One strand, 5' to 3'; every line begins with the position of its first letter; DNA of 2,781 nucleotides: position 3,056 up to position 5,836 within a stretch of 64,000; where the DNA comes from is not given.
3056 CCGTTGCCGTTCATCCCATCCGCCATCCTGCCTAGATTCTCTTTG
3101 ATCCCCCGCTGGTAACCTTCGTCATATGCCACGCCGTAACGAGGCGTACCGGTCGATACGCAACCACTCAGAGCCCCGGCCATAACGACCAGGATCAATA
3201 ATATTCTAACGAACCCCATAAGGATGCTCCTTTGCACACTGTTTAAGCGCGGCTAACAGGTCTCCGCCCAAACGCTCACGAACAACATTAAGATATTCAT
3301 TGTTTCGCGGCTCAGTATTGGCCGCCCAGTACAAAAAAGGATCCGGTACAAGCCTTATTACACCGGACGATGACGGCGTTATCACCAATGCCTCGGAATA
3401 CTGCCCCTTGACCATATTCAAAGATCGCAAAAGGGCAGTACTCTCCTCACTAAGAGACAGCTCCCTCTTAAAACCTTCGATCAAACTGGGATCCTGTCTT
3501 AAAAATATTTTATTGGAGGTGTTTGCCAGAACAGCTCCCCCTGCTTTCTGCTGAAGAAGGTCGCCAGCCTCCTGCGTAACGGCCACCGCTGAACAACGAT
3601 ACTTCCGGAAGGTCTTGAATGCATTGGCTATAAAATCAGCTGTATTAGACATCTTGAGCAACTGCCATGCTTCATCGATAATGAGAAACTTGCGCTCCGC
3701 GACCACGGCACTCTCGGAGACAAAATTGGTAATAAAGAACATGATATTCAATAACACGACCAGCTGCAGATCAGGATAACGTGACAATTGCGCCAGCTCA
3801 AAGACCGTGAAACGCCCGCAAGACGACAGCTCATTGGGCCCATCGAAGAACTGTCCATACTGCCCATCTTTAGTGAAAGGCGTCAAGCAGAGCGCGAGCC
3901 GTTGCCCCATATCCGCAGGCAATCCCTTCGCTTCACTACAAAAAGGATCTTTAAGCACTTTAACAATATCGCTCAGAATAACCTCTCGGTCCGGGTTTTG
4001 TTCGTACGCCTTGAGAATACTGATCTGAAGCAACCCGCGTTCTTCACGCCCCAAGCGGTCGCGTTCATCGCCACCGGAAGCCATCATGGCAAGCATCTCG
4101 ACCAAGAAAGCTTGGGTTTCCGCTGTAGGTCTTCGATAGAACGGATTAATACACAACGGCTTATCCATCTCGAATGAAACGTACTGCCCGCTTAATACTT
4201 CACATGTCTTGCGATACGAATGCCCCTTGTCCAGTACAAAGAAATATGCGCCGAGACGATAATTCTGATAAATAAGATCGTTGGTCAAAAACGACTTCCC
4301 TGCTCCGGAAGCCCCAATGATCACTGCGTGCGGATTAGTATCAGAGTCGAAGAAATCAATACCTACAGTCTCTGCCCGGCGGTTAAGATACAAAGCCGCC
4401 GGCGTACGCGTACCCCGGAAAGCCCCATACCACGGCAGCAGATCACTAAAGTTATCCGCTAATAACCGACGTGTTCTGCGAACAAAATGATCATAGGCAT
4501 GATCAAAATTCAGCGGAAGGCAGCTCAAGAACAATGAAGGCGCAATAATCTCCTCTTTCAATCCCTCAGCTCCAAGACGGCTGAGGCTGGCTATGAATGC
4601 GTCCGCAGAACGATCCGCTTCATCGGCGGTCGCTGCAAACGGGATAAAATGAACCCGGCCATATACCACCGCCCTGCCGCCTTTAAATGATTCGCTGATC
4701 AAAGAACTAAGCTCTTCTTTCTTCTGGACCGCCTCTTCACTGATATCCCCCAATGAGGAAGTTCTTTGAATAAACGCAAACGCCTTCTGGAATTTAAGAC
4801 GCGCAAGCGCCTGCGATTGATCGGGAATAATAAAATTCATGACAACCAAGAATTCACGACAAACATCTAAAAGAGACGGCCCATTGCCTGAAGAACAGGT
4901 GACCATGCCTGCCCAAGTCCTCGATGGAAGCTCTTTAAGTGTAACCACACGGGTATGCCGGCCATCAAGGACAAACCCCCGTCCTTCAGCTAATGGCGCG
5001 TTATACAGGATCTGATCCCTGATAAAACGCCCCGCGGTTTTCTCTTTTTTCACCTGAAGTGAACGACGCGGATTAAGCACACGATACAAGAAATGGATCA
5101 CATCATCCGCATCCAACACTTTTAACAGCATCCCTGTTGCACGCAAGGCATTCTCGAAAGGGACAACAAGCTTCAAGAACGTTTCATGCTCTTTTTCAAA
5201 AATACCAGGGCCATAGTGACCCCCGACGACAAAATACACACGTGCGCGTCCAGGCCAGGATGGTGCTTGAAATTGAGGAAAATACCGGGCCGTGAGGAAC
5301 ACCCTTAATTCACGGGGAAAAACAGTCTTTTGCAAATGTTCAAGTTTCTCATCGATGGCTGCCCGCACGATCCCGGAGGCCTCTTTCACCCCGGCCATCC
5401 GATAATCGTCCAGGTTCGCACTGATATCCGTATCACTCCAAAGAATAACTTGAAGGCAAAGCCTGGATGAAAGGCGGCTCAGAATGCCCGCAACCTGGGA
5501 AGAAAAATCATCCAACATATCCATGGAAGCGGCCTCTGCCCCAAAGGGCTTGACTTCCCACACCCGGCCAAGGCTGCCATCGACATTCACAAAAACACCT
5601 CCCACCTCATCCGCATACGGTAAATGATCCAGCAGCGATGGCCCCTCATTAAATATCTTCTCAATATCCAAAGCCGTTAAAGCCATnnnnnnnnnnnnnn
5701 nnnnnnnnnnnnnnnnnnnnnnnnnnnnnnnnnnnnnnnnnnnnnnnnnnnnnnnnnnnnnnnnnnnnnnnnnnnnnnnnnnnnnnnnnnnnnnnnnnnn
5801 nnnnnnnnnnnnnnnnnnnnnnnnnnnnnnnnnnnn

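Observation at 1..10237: Chimeric operon: an F-type type IV secretion core continues directly into a secretin, a GspL-like protein and a GspM-like protein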

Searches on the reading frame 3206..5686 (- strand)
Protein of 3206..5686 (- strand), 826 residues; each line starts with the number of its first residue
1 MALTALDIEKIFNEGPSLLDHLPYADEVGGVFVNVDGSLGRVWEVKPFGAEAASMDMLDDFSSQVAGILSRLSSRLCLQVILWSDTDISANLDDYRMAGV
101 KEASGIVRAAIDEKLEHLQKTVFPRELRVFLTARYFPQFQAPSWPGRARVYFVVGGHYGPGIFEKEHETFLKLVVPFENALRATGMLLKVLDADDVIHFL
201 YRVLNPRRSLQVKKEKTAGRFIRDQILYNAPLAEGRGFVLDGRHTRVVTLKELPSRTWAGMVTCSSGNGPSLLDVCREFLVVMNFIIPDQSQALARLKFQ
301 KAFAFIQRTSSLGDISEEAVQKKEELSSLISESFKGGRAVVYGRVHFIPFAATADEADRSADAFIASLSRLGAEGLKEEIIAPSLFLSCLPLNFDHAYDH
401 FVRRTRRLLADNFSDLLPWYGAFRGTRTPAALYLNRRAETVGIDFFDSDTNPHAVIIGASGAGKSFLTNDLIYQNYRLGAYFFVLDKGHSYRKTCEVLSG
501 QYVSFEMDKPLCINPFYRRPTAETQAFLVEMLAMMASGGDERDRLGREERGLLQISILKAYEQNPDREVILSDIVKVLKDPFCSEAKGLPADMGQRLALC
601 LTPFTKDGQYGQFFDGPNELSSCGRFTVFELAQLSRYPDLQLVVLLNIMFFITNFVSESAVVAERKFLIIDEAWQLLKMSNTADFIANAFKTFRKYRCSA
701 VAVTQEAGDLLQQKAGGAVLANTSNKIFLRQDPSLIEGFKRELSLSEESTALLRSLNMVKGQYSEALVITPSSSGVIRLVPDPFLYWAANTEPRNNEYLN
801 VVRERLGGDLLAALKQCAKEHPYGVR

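Call 5: search_protein_families(library=pfam, max_evalue=0.1, proteins=[window:3206-5686:-])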
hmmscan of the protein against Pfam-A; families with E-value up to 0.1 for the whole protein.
window:3206-5686:- (826 aa): 7 families
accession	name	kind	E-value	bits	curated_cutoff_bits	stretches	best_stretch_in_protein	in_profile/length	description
PF19044.6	P-loop_TraG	-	1.4e-43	149.6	25.8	1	450-820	28-412/413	TraG P-loop domain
PF11130.14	TraC_F_IV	-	4.5e-26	92.2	28.1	1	20-394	3-375/375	TraC protein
PF12846.13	AAA_10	-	6.1e-09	35.8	27.5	2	647-718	221-294/362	AAA-like domain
PF13401.12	AAA_22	-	0.0016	19.2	27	1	450-498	4-54/130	AAA domain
PF01935.23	DUF87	-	0.016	15.8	23.2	1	440-515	13-89/220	Helicase HerA, central domain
PF13191.12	AAA_16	-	0.032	15.1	32.6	0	451-491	24-63/167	AAA ATPase domain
PF01580.24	FtsK_SpoIIIE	-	0.041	13.7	24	1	446-472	33-60/221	FtsK/SpoIIIE family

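Call 6: search_protein_families(library=ncbifam, max_evalue=0.1, proteins=[window:3206-5686:-])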
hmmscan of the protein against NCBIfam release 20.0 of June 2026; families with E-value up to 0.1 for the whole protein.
window:3206-5686:- (826 aa): 15 families
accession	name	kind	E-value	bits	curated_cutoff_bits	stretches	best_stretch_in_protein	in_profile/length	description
TIGR02746.1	TraC-F-type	equivalog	2.7e-115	386.1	567.05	1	26-821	8-800/800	type IV secretion system protein TraC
TIGR00929.1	VirB4_CagE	subfamily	1.1e-57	195.9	643.1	1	239-779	236-747/792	VirB4 family type IV secretion/conjugal transfer ATPase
NF010278.0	PRK13721.1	subfamily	2e-38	131.9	1177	1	437-784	462-817/874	type IV secretion system protein TraC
TIGR03744.1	traC_PFL_4706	equivalog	5.6e-33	113.8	520.6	2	6-516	3-545/892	conjugative transfer ATPase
TIGR03783.1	Bac_Flav_CT_G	subfamily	1.1e-29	102.9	261.55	1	450-820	437-828/829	TraG family conjugative transposon ATPase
NF045971.1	conju_CD1110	equivalog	1.5e-28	99.5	325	1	170-754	133-716/752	VirB4-like conjugal transfer ATPase, CD1110 family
NF010447.0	PRK13873.1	equivalog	3.8e-27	94.6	1020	2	452-733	442-706/815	conjugal transfer protein TrbE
NF045975.1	VirB4_plasma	equivalog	3.3e-26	91.3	590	2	570-735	656-836/894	Mbov_0397 family ICE element conjugal transfer ATPase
NF010404.0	PRK13830.1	subfamily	2.9e-18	65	810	2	228-709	228-697/818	conjugal transfer protein TrbE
NF010473.0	PRK13898.1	equivalog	2.7e-17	62.1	1050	1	242-730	253-709/801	type IV secretion system ATPase VirB4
NF010466.0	PRK13891.1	subfamily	8.4e-12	43.8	1322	1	273-730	297-753/852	conjugal transfer protein TrbE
NF041017.1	DNA_import_CedB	equivalog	4.5e-06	25.6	700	1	638-711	446-520/590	DNA import protein CedB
NF053655.1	CedD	equivalog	5.1e-06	25.4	600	1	642-728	398-476/527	DNA-translocating ATPase CedD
NF010427.0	PRK13853.1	equivalog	8.5e-05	20.6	957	1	247-732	238-695/789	type IV secretion system protein VirB4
NF052333.1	ATPase_TcpF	exception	0.00044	18.2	1100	0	641-714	660-731/813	conjugal transfer ATPase TcpF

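Call 10: find_encoding_contigs(protein=window:3206-5686:-, flank=10000, max_places=6)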
Protein window:3206-5686:- (826 aa): 4 contigs read that carry it; 2 places shown.
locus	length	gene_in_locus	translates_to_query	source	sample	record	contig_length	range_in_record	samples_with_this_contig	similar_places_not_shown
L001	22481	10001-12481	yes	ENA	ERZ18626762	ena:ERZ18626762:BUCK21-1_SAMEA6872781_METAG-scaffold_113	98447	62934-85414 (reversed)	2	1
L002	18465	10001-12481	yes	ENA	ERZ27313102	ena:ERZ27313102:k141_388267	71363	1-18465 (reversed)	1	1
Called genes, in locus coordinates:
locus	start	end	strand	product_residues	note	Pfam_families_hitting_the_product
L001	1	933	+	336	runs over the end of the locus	PF01116:F_bP_aldolase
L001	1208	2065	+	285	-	-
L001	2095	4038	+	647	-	-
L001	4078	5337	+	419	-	PF01136:Peptidase_U32, PF16325:Peptidase_U32_C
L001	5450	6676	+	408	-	-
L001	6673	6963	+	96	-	-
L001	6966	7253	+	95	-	PF07178:TraL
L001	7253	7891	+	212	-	PF05309:TraE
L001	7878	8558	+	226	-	-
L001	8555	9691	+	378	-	PF03743:TrbI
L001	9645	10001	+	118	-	-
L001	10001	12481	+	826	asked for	PF11130:TraC_F_IV, PF19044:P-loop_TraG, PF12846:AAA_10 (faint)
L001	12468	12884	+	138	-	-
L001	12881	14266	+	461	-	PF00263:Secretin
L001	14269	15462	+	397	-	-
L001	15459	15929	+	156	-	-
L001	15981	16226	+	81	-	-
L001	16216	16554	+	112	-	PF02452:PemK_toxin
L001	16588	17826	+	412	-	-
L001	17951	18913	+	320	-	PF04055:Radical_SAM, PF13186:SPASM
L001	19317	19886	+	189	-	-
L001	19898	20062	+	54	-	-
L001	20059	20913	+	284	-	PF01842:ACT (weak), PF00551:Formyl_trans_N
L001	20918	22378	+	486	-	PF13185:GAF_2, PF01590:GAF (weak), PF13492:GAF_3 (weak), PF13487:HD_5, PF01966:HD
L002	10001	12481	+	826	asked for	PF11130:TraC_F_IV, PF19044:P-loop_TraG, PF12846:AAA_10 (faint)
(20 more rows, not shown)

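Call 11: find_related_loci(query=window:3206-5686:-, collection=genome_contigs, flank=10000)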
Query window:3206-5686:- (826 aa) in genome_contigs; peptide patterns used: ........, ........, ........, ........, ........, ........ (x = any residue, [..] = any of these).
167 stretches matched a pattern; 8 encode a relative of the query (tblastn E <= 1e-3); 7 distinct loci.
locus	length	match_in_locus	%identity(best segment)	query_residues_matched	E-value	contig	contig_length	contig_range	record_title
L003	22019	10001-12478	80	1-826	0e+0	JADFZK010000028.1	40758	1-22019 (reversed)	MAG: Candidatus Omnitrophota bacterium isolate nHGRbin18 nHGR_bin18_NODE_342_length_40758_cov_9.915092, whole genome sho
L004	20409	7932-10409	78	1-826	0e+0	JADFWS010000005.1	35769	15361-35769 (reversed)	MAG: Candidatus Omnitrophota bacterium isolate nCal2bin1 nCal2_bin1_NODE_5_length_35769_cov_7.207946, whole genome shotg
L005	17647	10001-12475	74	1-825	0e+0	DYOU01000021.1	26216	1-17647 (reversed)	MAG TPA_asm: Candidatus Elulimicrobium sp. isolate SulCav_GS09_5_2_46_18 SulCav_GS09_5_2876_length_26216_cov_9_423111, w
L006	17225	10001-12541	50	1-826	0e+0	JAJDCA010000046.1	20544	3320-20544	MAG: Candidatus Omnitrophota bacterium isolate OFTM38 OFTM38_45, whole genome shotgun sequence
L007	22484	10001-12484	78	1-825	0e+0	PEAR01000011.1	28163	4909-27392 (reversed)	MAG: Candidatus Omnitrophota bacterium isolate Cal1bin1 scaffold39, whole genome shotgun sequence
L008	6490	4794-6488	56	1-551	0e+0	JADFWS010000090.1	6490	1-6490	MAG: Candidatus Omnitrophota bacterium isolate nCal2bin1 nCal2_bin1_NODE_90_length_6490_cov_2.785748, whole genome shotg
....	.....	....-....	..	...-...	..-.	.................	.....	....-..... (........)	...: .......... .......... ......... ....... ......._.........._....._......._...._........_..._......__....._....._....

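Call 22: search_protein_families(library=pfam, max_evalue=0.05, proteins=[L006:1912-3300:+, L006:3293-4087:+, L006:4084-6366:+, L006:12531-13031:+, L006:12952-13566:+, L006:13535-14446:+, L006:14431-15006:+, L006:15003-15773:+, L006:15770-17038:+, L006:7732-8427:+])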
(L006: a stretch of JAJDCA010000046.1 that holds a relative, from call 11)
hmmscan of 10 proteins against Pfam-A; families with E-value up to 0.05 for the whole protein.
L006:1912-3300:+ (462 aa): 1 family
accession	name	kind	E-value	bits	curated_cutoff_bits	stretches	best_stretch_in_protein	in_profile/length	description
PF07916.16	TraG_N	-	4.2e-14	52.8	36.1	1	37-435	33-454/462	TraG-like protein, N-terminal region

L006:3293-4087:+ (264 aa): 0 families

L006:4084-6366:+ (760 aa): 5 families
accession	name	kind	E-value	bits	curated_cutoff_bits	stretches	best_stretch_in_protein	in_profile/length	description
PF12696.13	TraG-D_C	-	4.4e-09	36.8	22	1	556-647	2-95/126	TraM recognition site of TraD and TraG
PF10412.15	TrwB_AAD_bind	-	7.1e-06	25.6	20.5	1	533-648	223-340/387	Type IV secretion-system coupling protein DNA-binding domain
PF00270.35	DEAD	-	0.0013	18.9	26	1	329-361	7-39/167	DEAD/DEAH box helicase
PF13245.12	AAA_19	-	0.013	16.1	25.1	0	542-581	76-117/134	AAA domain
PF20720.3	nSTAND3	-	0.032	14.4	27.2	0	336-383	17-61/155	Novel STAND NTPase 3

L006:12531-13031:+ (166 aa): 0 families

L006:12952-13566:+ (204 aa): 0 families

L006:13535-14446:+ (303 aa): 1 family
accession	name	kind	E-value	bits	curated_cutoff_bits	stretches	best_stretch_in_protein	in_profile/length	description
PF06834.16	TraU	-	3.6e-40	138.7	26.5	1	34-302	9-305/306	TraU protein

L006:14431-15006:+ (191 aa): 1 family
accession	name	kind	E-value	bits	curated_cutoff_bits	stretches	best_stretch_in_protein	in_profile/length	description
PF13905.12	Thioredoxin_8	-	0.0086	16.8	27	1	91-166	10-87/94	Thioredoxin-like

L006:15003-15773:+ (256 aa): 4 families
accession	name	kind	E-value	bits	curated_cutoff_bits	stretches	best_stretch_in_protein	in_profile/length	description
PF13728.12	TraF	-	1.5e-08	35.2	23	1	91-237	57-206/224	F plasmid transfer operon protein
PF13098.12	Thioredoxin_2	-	0.011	16.5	27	1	156-187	5-40/104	Thioredoxin-like domain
PF08534.16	Redoxin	-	0.012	15.9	26.6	1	146-235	20-127/148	Redoxin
PF10846.13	DUF2722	-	0.02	14.7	27.7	1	37-166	202-296/406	Protein of unknown function (DUF2722)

L006:15770-17038:+ (422 aa): 3 families
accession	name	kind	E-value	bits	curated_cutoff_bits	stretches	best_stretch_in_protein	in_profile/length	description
PF06122.16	TraH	-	8.1e-06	25.8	25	1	74-217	51-202/358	Conjugative relaxosome accessory transposon protein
PF22564.2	HAAS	-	0.01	16.6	27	0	364-389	13-38/55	HAAS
PF04212.24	MIT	-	0.01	16.3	30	1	318-354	17-52/66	MIT (microtubule interacting and transport) domain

L006:7732-8427:+ (231 aa): 0 families

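Call 30: search_protein_families(library=pfam, max_evalue=1, proteins=[L001:16588-17826:+, L001:15459-15929:+, L005:15888-17129:+, L001:19317-19886:+])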
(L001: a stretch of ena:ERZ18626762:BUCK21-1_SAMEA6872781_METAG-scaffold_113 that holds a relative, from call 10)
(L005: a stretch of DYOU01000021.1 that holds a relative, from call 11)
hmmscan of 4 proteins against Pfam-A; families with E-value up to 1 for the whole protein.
L001:16588-17826:+ (412 aa): 1 family
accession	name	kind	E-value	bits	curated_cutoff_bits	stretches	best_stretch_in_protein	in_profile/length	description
PF15046.11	DUF4532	-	0.31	10.5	27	1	56-145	180-268/279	Protein of unknown function (DUF4532)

L001:15459-15929:+ (156 aa): 0 families

L005:15888-17129:+ (413 aa): 1 family
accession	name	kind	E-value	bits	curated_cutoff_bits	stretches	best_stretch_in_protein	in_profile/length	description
PF15046.11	DUF4532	-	0.048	13.2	27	1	57-150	181-273/279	Protein of unknown function (DUF4532)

L001:19317-19886:+ (189 aa): 1 family
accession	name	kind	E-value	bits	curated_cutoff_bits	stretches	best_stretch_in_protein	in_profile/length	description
PF13690.11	CheX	-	0.0001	22.7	27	1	78-149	11-75/94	Chemotaxis phosphatase CheX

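Call 57: find_related_loci(query=A4, collection=metagenome_contigs, flank=10000)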
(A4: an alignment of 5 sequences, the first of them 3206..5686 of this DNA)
Query A4 (826 aa) in metagenome_contigs; peptide patterns used: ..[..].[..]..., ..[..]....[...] (x = any residue, [..] = any of these).
492 stretches matched a pattern; 9 encode a relative of the query (tblastn E <= 1e-3); 9 distinct loci.
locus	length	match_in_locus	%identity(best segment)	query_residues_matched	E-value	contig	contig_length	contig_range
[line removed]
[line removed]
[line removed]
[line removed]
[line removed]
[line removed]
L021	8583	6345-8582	57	12-780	0e+0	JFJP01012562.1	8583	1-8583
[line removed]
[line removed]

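Call 66: find_homologous_proteins(query=L001:15459-15926:+, max_evalue=0.001)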
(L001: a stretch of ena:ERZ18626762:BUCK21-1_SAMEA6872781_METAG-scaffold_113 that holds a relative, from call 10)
Query L001:15459-15926:+ (156 aa): 1 proteins with E <= 0.001 among 44 candidates.
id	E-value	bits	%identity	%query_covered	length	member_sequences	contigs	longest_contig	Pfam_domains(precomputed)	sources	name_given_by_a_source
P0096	3.9e-95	334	100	100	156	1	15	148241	-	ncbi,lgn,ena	-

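Call 69: search_solved_structures(query=A5, max_evalue=10, show_alignments=0)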
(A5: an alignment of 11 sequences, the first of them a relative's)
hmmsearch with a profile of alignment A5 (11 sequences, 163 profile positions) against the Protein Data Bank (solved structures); distinct sequences matched with E-value up to 10: 41.
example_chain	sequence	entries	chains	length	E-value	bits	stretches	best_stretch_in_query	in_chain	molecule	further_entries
6xor_A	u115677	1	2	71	0.044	16.7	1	28-71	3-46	Protein swallow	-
5apx_A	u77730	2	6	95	0.09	15.7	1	22-54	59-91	GENERAL CONTROL PROTEIN GCN4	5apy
5apw_A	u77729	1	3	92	0.28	14.1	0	26-55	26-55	GENERAL CONTROL PROTEIN GCN4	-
3h5g_A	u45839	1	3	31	0.32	13.9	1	26-52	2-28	COIL SER L16D-Pen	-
5apt_A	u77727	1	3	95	0.35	13.7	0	26-56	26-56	GENERAL CONTROL PROTEIN GCN4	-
5aps_A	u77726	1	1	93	0.37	13.7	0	26-56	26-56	GENERAL CONTROL PROTEIN GCN4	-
5apq_A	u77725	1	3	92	0.42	13.5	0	26-55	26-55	GENERAL CONTROL PROTEIN GCN4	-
5apu_A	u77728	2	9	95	0.42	13.5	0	26-54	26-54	GENERAL CONTROL PROTEIN GCN4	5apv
3w92_A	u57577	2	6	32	0.45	13.4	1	27-54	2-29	Thioester coiled coil peptide | Coiled coil peptide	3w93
7rgw_A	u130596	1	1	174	0.52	13.2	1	49-116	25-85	E3 ubiquitin-protein ligase HERC2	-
7o92_A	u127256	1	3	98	0.67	12.8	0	25-54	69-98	hypothetical protein UY81_C0065G0003 residues 18-54 from Candidatus Giovannonibacteria bac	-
1cos_A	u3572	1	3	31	0.68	12.8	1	26-52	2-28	COILED SERINE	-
2jgo_A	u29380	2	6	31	0.82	12.5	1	26-52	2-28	COIL SER L9C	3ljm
1hjb_A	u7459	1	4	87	0.92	12.4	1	25-65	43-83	CCAAT/ENHANCER BINDING PROTEIN BETA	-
3w8v_A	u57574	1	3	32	0.94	12.4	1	27-54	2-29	GCN4n coiled coil peptide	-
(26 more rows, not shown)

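Call 73: predict_structure(protein=P0096)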
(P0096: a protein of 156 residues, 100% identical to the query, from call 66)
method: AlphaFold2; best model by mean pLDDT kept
length: 156 residues; sequences in the alignment: 1
mean_pLDDT: 50.8   pTM: 0.37
mean pLDDT of the five models: 50.8, 48.4, 47.7, 44.5, 36.5
residues with pLDDT >= 90: 1; 70-90: 20; 50-70: 53; < 50: 82
segments of 3 or more residues with pLDDT < 50: 35-102, 130-133, 154-156
pLDDT, mean of each block of 10 residues (from residue 1): 79 83 63 47 42 32 37 32 31 37 55 52 49 56 64 54
secondary structure, 60 per line:
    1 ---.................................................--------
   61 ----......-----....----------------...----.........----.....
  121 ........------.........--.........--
elements in order: H4-52 E65-70 E76-79 E103-111 H116-128 E135-143 E146-154

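Call 93: search_protein_families(library=ncbifam, max_evalue=0.01, proteins=[P0096, L001:16588-17826:+])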
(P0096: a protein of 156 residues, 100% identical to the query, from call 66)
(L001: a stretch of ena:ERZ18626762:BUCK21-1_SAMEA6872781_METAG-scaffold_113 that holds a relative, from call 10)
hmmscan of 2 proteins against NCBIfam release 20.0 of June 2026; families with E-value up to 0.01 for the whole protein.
P0096 (156 aa): 0 families

L001:16588-17826:+ (412 aa): 0 families

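Call 113: find_encoding_contigs(protein=P0096, flank=1000, max_places=10)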
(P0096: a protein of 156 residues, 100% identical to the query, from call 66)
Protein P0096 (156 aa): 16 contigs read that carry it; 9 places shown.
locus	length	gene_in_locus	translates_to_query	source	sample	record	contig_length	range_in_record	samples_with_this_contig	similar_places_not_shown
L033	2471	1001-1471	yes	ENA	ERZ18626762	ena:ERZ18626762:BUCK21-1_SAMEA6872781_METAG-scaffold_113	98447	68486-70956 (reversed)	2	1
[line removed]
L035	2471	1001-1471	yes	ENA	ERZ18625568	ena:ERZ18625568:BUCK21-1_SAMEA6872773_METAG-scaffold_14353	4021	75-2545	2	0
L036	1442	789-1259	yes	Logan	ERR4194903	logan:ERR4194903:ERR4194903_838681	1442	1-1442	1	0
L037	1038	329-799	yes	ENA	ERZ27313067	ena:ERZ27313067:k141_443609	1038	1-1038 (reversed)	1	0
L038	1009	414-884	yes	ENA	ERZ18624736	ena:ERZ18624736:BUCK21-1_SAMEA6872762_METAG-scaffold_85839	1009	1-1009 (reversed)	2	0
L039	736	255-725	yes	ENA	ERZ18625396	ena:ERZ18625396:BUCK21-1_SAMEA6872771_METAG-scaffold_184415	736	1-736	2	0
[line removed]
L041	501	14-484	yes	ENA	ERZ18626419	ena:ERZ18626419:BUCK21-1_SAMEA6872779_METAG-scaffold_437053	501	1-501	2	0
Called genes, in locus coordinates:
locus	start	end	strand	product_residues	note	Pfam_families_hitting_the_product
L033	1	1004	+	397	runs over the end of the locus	-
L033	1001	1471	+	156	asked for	-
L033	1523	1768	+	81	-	-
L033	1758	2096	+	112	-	PF02452:PemK_toxin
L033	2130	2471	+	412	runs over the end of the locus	-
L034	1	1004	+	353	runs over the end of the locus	?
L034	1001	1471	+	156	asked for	-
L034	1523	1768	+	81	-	-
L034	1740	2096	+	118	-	PF02452:PemK_toxin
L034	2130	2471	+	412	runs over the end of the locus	-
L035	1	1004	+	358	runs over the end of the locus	?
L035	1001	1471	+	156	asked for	-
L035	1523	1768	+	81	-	-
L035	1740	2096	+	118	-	PF02452:PemK_toxin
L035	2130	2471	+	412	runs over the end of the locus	-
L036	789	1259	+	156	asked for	-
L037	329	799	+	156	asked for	-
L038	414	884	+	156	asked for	-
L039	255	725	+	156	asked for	-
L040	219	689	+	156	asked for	-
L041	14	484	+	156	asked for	-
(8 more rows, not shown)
